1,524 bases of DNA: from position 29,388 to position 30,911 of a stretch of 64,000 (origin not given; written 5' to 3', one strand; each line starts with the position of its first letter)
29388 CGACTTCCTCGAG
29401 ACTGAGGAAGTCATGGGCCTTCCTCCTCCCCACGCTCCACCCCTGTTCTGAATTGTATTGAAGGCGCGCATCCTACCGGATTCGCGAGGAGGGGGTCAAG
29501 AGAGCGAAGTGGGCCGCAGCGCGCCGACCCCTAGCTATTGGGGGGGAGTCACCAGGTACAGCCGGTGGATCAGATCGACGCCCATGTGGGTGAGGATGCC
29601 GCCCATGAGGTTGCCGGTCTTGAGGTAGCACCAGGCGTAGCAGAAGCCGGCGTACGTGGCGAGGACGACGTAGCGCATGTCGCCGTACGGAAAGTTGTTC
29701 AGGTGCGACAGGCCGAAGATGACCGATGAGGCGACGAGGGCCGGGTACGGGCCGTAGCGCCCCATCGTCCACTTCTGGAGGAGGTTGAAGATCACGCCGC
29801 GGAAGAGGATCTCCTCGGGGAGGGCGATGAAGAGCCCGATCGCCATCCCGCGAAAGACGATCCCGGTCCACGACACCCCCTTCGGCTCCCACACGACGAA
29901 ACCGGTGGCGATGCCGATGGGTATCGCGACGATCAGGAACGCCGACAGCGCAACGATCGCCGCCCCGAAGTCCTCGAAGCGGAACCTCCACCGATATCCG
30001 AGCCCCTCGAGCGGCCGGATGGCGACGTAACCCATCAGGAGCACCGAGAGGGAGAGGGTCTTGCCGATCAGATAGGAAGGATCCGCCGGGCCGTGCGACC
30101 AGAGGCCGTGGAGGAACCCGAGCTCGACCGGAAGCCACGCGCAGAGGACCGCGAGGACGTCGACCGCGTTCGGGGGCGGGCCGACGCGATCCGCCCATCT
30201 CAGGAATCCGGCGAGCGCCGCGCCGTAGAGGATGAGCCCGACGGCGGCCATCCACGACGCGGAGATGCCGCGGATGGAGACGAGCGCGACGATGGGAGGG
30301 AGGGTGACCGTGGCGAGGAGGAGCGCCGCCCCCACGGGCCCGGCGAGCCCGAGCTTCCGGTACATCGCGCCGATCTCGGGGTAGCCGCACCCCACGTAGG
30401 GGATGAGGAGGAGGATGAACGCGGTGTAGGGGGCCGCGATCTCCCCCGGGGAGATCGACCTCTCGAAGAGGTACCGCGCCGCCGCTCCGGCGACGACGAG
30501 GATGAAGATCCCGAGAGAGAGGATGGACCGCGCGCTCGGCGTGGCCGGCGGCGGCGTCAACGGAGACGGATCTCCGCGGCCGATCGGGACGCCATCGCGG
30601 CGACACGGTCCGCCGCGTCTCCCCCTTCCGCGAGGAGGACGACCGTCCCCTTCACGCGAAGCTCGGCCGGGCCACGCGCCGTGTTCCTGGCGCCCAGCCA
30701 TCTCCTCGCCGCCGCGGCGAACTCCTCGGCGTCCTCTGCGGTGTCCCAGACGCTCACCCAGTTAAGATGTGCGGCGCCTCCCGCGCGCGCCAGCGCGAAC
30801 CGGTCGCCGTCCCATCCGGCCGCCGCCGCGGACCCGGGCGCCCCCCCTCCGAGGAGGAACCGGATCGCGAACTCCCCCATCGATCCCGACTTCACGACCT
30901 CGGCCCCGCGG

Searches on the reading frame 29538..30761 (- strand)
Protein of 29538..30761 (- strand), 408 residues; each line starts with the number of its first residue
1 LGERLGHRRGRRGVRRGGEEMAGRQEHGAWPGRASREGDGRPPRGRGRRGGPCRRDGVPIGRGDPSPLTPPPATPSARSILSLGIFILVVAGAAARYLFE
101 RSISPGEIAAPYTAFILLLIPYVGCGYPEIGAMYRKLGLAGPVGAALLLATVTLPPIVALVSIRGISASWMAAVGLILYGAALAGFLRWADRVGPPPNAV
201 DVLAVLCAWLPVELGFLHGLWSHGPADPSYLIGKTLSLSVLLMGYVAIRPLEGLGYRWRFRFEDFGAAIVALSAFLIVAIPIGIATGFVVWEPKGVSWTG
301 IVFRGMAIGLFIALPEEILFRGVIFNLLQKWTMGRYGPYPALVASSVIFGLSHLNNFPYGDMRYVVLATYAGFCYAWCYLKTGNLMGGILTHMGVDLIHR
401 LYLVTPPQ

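Call 67: search_protein_families(library=pfam, proteins=[window:29538-30761:-], max_evalue=0.00001)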
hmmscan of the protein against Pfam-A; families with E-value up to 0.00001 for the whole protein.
window:29538-30761:- (408 aa): 1 family
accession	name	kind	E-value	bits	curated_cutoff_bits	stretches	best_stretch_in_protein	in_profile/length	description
PF02517.21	Rce1-like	-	4.2e-20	72.3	22.4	1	301-398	4-93/93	Type II CAAX prenyl endopeptidase Rce1-like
